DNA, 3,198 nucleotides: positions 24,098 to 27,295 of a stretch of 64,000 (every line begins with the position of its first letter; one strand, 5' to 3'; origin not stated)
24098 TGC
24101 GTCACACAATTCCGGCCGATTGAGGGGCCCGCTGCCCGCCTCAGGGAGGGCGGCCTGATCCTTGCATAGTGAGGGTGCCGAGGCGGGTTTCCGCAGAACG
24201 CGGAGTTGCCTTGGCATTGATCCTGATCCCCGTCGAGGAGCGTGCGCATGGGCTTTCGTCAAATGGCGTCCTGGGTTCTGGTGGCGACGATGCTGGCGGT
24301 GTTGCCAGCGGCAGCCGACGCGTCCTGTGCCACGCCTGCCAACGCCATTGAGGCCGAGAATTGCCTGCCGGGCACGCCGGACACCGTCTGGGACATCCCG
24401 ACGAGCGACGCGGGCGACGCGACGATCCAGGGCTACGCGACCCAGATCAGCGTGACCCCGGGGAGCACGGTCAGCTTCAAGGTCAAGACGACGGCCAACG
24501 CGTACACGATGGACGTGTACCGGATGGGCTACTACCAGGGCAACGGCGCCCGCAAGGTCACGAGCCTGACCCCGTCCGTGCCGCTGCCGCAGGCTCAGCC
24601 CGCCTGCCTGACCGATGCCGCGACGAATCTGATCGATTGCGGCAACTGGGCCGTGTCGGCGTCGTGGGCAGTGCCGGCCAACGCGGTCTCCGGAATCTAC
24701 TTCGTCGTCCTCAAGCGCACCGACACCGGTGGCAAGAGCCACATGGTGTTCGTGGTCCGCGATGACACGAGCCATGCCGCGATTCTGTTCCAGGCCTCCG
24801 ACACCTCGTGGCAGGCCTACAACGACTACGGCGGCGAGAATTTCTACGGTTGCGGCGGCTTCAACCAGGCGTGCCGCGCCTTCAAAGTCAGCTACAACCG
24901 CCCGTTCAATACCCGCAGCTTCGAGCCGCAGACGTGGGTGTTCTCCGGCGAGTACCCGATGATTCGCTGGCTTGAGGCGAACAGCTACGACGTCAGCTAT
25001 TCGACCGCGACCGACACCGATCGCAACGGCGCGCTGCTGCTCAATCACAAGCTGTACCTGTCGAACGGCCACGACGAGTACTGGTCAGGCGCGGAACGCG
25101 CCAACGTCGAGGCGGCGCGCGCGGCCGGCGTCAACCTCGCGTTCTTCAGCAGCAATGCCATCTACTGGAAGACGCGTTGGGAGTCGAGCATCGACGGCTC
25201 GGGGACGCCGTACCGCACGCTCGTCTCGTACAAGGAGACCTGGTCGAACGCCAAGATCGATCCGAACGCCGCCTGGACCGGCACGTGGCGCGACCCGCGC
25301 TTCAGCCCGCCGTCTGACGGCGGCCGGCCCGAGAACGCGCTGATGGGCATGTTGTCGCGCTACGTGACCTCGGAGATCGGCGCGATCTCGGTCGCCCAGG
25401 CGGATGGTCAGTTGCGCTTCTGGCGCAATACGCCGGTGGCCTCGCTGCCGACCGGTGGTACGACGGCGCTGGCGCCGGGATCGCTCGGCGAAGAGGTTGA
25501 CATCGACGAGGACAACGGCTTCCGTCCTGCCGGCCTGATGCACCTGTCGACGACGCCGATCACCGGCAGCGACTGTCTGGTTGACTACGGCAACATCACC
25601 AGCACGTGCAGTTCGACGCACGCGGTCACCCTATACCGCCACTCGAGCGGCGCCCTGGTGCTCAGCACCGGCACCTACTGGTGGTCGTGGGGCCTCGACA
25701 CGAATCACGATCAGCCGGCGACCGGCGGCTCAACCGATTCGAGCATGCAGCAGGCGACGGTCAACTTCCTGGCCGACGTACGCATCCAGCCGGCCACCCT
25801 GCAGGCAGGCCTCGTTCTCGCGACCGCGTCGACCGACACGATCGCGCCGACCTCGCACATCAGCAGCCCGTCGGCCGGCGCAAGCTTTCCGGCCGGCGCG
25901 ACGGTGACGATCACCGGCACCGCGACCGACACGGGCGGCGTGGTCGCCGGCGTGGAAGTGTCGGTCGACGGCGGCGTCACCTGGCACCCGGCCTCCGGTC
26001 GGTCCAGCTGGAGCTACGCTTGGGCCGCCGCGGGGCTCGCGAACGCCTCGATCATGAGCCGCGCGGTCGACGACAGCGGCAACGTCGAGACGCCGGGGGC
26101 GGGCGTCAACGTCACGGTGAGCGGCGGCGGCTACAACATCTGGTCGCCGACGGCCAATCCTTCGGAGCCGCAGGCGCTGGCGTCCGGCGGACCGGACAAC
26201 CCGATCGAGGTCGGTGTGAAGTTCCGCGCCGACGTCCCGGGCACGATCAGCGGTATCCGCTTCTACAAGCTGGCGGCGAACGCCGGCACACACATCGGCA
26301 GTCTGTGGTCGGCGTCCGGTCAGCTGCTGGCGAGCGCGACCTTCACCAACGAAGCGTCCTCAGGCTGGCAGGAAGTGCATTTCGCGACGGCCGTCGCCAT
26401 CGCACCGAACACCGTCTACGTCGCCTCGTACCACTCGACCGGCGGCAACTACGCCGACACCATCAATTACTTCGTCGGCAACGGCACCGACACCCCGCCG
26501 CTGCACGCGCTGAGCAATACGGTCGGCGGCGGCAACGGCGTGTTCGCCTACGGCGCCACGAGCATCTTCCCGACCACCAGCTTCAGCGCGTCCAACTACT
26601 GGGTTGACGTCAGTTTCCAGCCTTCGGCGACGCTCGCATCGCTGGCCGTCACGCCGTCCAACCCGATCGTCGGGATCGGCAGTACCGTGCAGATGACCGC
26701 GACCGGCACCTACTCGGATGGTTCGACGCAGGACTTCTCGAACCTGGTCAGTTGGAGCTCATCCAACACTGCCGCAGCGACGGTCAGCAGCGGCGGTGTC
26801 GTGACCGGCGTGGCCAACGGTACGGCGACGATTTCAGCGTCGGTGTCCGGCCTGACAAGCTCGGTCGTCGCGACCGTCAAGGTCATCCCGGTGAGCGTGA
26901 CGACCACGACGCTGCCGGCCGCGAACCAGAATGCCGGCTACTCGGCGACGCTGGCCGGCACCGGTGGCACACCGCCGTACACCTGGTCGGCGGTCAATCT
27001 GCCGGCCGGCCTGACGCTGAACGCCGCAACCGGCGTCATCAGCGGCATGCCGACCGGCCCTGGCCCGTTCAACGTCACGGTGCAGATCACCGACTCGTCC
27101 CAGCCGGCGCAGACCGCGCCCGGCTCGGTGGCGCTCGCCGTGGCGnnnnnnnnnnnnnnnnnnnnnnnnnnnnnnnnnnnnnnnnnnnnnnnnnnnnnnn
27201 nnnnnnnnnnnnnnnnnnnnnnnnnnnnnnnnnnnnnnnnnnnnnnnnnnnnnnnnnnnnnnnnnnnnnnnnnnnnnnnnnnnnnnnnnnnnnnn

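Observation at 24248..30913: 2,221-aa secreted protein with four DUF4082-type modules and a dimethylformamidase-like head, embedded in the EPS locus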

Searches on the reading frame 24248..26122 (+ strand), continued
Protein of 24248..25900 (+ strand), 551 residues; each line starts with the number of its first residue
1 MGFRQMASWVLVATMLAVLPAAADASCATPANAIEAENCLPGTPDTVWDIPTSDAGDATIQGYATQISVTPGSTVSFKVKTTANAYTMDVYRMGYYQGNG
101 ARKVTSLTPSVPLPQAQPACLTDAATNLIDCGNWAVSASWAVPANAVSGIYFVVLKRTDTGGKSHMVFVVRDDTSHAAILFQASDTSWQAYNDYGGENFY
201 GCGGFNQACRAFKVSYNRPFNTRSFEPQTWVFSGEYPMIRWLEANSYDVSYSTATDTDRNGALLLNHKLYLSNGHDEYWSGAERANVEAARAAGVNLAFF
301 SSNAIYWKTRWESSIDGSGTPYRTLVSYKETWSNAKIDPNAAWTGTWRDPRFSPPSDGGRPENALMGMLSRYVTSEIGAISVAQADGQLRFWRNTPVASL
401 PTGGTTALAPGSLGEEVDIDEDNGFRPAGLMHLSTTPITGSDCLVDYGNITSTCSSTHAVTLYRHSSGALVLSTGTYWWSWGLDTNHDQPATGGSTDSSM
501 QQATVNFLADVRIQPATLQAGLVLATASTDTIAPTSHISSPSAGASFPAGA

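Call 47: find_related_loci(query=A1, collection=genome_contigs, flank=10000)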
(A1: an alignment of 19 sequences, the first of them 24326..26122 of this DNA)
Query A1 (599 aa) in genome_contigs; peptide patterns used: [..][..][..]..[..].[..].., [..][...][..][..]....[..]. (x = any residue, [..] = any of these).
600 stretches matched a pattern (row limit reached: there are more); 588 encode a relative of the query (tblastn E <= 1e-3); the best 80 are kept; 80 distinct loci.
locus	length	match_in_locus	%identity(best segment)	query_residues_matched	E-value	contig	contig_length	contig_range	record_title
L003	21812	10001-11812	68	1-598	0e+0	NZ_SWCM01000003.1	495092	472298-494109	Desulfopila sp. IMCC35006 NODE_3_length_495092_cov_108.402095, whole genome shotgun sequence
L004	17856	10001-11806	64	1-599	0e+0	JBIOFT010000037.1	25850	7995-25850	MAG: Terriglobales bacterium isolate GcC11-4 k141_980323_length_25850_cov_20.0952, whole genome shotgun sequence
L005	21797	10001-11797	64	1-598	0e+0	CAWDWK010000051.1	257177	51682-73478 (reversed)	MAG: uncultured Solibacteraceae bacterium isolate MFD05521.bin.2.66 genome assembly, contig: contig_562, whole genome sh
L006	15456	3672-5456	62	1-595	0e+0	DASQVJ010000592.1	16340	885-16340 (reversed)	MAG TPA_asm: Bryobacteraceae bacterium isolate SMAG_U10984 k141_276067, whole genome shotgun sequence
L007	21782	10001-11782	63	1-598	0e+0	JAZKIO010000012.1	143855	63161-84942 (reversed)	MAG: Pseudomonadota bacterium isolate ADI_DC_SW_02_SPN_11032020-bin039 DCSW02SPN_B039_0_000000000012, whole genome shotg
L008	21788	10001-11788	62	1-597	0e+0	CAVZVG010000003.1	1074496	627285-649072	MAG: uncultured Gammaproteobacteria bacterium isolate MFD02416.bin.1.7 genome assembly, contig: contig_21381, whole geno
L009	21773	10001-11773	61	1-596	0e+0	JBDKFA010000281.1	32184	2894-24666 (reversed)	MAG: Pseudomonadota bacterium isolate eastriver_2019_sw_WHONDRS-S19S_0100_B_bin.64 scaffold_1319749, whole genome shotgu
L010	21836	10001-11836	59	1-598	0e+0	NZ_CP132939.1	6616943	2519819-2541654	Tunturiibacter gelidiferens strain M8UP28 chromosome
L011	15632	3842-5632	63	1-598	0e+0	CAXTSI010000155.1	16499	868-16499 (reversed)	MAG TPA_asm: uncultured bacterium isolate public_SRR14721957_metawrap_bin.4 genome assembly, contig: public_SRR14721957_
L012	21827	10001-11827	59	1-599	0e+0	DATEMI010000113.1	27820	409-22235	MAG TPA_asm: Terriglobales bacterium isolate SMAG_U8938 k141_2189193, whole genome shotgun sequence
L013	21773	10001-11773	61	3-599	0e+0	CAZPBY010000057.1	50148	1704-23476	MAG TPA_asm: uncultured Solibacteraceae bacterium isolate binchicken_co185_13 genome assembly, contig: NODE_883_length_5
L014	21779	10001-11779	61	1-599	0e+0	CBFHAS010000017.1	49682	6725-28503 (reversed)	MAG TPA_asm: uncultured Burkholderiaceae bacterium isolate SRR29654726_binner13_Refined_4 genome assembly, contig: ERZ27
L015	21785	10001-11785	61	1-598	0e+0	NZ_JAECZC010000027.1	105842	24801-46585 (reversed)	Amazonocrinis nigriterrae CENA67 scaffold27, whole genome shotgun sequence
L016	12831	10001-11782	62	1-599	0e+0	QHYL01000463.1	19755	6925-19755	MAG: Acidobacteria bacterium isolate gp2 AA89 14_0927_05_20cm_scaffold_10903_curated, whole genome shotgun sequence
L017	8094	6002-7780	64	1-598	0e+0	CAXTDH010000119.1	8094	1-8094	MAG TPA_asm: uncultured Rhizobacter sp. isolate private_GTX0163_metawrap_bin.6 genome assembly, contig: private_GTX0163_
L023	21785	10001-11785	59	1-598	0e+0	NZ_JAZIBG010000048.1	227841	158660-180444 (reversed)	Aquincola agrisoli strain MAHUQ-54 GCM70022187_64, whole genome shotgun sequence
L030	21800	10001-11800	59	1-598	0e+0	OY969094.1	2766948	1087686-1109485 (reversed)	MAG: uncultured Solirubrobacterales bacterium isolate MFD09206.bin.c.2 genome assembly, chromosome: 1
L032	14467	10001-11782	61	1-599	0e+0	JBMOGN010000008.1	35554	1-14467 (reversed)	MAG: Rubrivivax sp. isolate Deming_bin.302 contig2393, whole genome shotgun sequence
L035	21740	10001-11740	61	5-589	0e+0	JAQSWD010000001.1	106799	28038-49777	MAG: Steroidobacteraceae bacterium isolate C_No_T20_C_bin.38 scaffold_156, whole genome shotgun sequence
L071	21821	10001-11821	56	1-599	0e+0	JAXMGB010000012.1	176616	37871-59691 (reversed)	MAG: Methylotetracoccus sp. isolate STL-PRO102 C1.276.fa-12, whole genome shotgun sequence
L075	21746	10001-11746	57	1-590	0e+0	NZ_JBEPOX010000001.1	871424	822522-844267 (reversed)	Arthrobacter sp. UYEF36 Ga0502934_01, whole genome shotgun sequence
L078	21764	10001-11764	57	1-599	0e+0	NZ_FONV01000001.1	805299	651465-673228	Actinoplanes philippinensis strain DSM 43019, whole genome shotgun sequence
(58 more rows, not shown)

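Call 57: search_protein_families(library=pfam, proteins=[L071:14599-16488:-, L007:1989-3461:-, L032:1740-3419:-, L075:15764-17053:-, L030:7949-8794:-, L023:12146-12862:+, L035:13706-14893:-, L078:1766-3154:-, L078:4451-5506:-, L006:12506-13981:+], max_evalue=0.001)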
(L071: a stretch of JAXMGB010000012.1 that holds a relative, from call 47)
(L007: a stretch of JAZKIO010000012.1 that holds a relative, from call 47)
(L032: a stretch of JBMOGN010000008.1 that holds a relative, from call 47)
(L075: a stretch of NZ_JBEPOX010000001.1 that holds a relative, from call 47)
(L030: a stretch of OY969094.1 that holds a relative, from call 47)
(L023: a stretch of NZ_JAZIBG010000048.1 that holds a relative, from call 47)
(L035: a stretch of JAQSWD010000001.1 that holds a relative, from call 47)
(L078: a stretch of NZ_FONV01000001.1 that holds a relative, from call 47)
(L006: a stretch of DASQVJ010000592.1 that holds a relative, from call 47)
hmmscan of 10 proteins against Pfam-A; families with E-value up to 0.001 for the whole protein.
L071:14599-16488:- (630 aa): 5 families
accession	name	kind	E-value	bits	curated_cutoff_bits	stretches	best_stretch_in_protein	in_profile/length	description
PF13385.13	Laminin_G_3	-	1.4e-32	113.4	27.6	1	344-497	1-151/151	Concanavalin A-like lectin/glucanases superfamily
PF18911.6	PKD_4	-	9.9e-29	99.7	27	2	198-277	2-84/85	PKD domain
PF00801.26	PKD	-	8e-26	90.3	23.5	2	120-192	3-79/80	PKD domain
PF00041.27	fn3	-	2.7e-07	31.1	25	1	30-100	9-79/84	Fibronectin type III domain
PF01835.25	MG2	-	8.9e-05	23.2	32.8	0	208-268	30-89/96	MG2 domain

L007:1989-3461:- (491 aa): 1 family
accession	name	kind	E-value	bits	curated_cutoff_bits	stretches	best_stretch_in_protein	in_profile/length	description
PF02397.22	Bac_transf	-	2.9e-65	219.6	27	1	287-485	1-178/179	Bacterial sugar transferase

L032:1740-3419:- (560 aa): 2 families
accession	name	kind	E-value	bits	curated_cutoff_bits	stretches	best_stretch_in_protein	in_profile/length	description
PF01943.22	Polysacc_synt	-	5.7e-14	52.6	28.2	1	78-356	2-271/274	Polysaccharide biosynthesis protein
PF13440.11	Polysacc_synt_3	-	2.2e-10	40.7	23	1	106-402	6-287/293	Polysaccharide biosynthesis protein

L075:15764-17053:- (430 aa): 2 families
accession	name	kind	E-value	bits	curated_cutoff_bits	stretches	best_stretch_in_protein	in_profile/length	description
PF07690.21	MFS_1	-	5.9e-39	134.4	33.4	2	41-385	3-346/347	Major Facilitator Superfamily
PF12832.13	MFS_1_like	-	3.9e-07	29.9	25.2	1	59-394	24-363/373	MFS_1 like family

L030:7949-8794:- (282 aa): 2 families
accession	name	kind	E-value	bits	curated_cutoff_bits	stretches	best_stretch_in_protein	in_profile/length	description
PF00005.33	ABC_tran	-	3.6e-27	96.1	25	1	22-162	1-137/137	ABC transporter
PF13304.12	AAA_21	-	8e-12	46.3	27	1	125-193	229-300/304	AAA domain, putative AbiEii toxin, Type IV TA system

L023:12146-12862:+ (239 aa): 2 families
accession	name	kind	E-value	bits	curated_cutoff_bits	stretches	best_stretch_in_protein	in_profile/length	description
PF00072.30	Response_reg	-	4.4e-28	98.1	30.2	1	31-140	1-110/111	Response regulator receiver domain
PF00196.25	GerE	-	4.2e-16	58.8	23.5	1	173-228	2-57/57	Bacterial regulatory proteins, luxR family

L035:13706-14893:- (396 aa): 0 families

L078:1766-3154:- (463 aa): 1 family
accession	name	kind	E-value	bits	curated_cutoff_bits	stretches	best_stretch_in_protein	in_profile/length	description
PF04932.20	Wzy_C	-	3.9e-13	49.9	31.7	1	248-377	2-148/149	O-Antigen ligase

L078:4451-5506:- (352 aa): 0 families

L006:12506-13981:+ (492 aa): 4 families
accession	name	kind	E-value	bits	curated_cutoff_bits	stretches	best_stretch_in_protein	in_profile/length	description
PF02518.31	HATPase_c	-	5.9e-29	101.2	26.4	1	374-479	3-109/111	Histidine kinase-, DNA gyrase B-, and HSP90-like ATPase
PF17152.10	CHASE8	-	1.3e-15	58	27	1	48-150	2-101/102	Periplasmic sensor domain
PF00512.31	HisKA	-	4.6e-09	36.6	26.9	1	265-328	3-63/66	His Kinase A (phospho-acceptor) domain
PF00672.30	HAMP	-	9.6e-08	32.7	25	1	189-237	5-52/53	HAMP domain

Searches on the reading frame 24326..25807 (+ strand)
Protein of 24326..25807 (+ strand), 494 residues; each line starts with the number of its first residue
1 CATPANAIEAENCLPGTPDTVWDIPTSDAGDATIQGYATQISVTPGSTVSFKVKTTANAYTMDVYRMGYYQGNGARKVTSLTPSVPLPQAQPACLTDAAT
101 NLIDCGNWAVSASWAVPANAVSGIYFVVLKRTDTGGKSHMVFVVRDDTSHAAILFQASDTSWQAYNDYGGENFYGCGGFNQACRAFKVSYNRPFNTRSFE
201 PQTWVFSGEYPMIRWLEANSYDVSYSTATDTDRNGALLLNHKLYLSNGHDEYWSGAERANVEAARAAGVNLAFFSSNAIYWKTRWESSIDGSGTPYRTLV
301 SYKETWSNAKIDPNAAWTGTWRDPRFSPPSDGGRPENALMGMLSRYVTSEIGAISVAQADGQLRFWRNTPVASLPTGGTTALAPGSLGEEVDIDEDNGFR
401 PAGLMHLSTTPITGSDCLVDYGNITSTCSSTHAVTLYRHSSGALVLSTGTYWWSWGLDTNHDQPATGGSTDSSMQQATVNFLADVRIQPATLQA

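Call 46: search_protein_representatives(protein=window:24326-25807:+)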
Query: 494 residues. Proteins with E-value up to 0.001 (for the whole library): 9246; up to 1e-10: 6231; up to 1e-30: 2939. The best 150 are listed.
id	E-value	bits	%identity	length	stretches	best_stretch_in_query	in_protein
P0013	0.0e+00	1174.0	57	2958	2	3-493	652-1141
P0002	4.4e-262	886.7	76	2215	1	1-494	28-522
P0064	3.1e-230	781.7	69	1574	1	1-493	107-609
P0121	1.7e-209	713.2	65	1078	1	3-493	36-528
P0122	8.5e-200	681.2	47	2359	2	5-494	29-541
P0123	2.5e-195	666.5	64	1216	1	1-493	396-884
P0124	6.6e-195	665.1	63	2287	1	1-493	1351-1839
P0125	2.8e-194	663.1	64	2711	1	1-493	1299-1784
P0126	7.5e-194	661.6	64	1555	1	1-494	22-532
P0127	9.9e-194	661.2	63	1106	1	1-494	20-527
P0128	6.6e-190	648.6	62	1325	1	1-493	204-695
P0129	1.2e-189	647.7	61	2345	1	1-493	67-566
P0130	2.6e-189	646.7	62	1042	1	1-493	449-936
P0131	3.9e-189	646.1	62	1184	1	5-494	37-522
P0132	1.7e-188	644.0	63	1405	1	6-493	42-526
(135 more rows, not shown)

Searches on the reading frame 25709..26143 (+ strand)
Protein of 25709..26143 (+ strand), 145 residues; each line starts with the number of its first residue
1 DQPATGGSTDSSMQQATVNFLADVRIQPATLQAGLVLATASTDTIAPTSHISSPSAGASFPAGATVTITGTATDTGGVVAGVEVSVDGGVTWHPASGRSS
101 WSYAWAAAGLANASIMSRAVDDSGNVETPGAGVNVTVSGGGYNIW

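Call 60: search_protein_families(library=pfam, proteins=[window:25709-26143:+], max_evalue=0.01)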
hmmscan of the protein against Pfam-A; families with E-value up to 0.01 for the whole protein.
window:25709-26143:+ (145 aa): 2 families
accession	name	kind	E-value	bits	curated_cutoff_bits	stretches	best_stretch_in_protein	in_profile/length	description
PF17957.7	Big_7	-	9.5e-13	49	24.1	1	47-113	1-64/70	Bacterial Ig domain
PF03404.22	Mo-co_dimer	-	6.1e-06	26.7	22.7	1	47-96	9-62/138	Mo-co oxidoreductase dimerisation domain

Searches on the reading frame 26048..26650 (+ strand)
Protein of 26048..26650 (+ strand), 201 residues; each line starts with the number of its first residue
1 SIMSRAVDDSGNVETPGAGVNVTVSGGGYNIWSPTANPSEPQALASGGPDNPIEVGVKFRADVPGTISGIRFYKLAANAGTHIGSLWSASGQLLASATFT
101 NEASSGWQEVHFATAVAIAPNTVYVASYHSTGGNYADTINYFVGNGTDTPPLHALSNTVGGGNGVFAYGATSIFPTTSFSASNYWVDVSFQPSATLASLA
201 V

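Call 11: search_solved_structures(query=window:26048-26650:+, max_evalue=10, show_alignments=2)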
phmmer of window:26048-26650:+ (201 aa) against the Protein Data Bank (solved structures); distinct sequences matched with E-value up to 10: 0.

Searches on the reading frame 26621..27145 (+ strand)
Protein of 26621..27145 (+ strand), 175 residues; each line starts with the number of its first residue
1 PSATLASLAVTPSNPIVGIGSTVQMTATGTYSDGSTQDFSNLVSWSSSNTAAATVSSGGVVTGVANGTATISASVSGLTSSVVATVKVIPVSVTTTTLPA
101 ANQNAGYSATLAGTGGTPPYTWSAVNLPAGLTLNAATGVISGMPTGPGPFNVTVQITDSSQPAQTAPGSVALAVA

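Call 60: search_protein_families(library=pfam, proteins=[window:26621-27145:+], max_evalue=0.01)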
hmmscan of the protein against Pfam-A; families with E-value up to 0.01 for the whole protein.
window:26621-27145:+ (175 aa): 3 families
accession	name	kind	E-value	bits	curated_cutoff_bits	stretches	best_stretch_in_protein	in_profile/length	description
PF05345.18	He_PIG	-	4.6e-13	49.9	24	1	91-166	2-89/96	Putative Ig domain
PF02368.24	Big_2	-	5.4e-13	49.1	22.8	1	7-84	4-77/79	Bacterial Ig-like domain (group 2)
PF22359.2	Big-like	-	7.2e-05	23.4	27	1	53-87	13-47/48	Bacterial Ig-like domain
